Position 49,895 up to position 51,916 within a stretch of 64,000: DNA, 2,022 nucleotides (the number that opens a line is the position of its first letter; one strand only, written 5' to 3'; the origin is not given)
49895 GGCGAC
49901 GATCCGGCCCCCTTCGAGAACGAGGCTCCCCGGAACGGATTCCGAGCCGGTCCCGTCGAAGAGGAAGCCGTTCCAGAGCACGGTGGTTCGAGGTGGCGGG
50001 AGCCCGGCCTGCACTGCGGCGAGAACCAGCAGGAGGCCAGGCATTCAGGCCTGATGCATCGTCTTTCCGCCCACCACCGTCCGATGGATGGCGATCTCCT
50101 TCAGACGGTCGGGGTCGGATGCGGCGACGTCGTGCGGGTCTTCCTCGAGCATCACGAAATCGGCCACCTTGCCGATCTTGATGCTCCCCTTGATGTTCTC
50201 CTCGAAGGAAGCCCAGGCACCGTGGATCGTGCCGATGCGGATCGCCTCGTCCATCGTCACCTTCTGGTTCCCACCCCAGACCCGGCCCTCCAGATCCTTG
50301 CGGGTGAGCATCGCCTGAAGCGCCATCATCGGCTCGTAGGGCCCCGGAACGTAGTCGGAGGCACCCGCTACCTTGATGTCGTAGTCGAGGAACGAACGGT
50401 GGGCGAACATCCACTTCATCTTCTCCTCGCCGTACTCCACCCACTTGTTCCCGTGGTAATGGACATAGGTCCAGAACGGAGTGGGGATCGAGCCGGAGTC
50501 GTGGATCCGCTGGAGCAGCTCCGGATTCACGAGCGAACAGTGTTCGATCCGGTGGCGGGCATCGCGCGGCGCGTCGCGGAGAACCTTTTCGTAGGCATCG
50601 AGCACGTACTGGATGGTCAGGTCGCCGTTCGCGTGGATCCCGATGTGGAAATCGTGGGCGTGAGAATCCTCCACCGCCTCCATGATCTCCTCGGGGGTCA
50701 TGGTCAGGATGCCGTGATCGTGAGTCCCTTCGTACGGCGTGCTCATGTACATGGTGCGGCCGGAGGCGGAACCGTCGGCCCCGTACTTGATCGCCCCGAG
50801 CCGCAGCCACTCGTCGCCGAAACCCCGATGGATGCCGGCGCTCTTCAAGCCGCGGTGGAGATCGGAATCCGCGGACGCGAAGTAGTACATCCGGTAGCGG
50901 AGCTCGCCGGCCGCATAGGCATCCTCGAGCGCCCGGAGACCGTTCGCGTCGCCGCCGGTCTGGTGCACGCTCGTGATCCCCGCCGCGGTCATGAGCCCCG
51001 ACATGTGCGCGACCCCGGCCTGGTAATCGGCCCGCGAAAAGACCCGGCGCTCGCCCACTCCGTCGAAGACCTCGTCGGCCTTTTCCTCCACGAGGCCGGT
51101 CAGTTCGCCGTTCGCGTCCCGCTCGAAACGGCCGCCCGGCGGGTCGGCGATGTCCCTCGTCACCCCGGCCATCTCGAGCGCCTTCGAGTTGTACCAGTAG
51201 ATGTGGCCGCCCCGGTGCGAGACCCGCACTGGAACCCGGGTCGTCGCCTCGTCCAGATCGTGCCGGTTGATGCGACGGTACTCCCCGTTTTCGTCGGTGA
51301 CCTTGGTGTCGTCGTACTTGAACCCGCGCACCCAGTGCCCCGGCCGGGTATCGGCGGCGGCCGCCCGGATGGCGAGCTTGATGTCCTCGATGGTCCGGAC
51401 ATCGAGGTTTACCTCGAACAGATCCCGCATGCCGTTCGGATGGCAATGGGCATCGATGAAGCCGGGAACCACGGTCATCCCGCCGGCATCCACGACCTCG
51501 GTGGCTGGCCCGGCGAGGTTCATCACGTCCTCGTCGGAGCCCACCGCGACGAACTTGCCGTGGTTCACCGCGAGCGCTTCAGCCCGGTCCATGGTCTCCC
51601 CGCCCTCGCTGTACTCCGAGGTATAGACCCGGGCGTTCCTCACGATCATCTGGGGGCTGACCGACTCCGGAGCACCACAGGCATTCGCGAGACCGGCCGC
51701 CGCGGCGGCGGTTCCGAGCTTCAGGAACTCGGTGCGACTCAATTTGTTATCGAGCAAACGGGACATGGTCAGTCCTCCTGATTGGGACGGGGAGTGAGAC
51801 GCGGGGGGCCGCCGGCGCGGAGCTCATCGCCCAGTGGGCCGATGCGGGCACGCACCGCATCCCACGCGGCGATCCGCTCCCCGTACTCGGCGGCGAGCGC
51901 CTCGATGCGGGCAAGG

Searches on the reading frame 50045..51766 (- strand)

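Call 14: search_protein_families(library=pfam, proteins=[window:50045-51766:-], max_evalue=0.0001)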
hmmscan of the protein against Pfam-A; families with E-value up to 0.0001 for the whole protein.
window:50045-51766:- (573 aa): 2 families
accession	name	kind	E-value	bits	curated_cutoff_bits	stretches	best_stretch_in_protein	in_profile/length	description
PF07969.17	Amidohydro_3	-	7.1e-82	276.8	29.7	1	90-570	1-471/472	Amidohydrolase family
PF01979.26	Amidohydro_1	-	8.2e-16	58.6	25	1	247-569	33-344/345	Amidohydrolase family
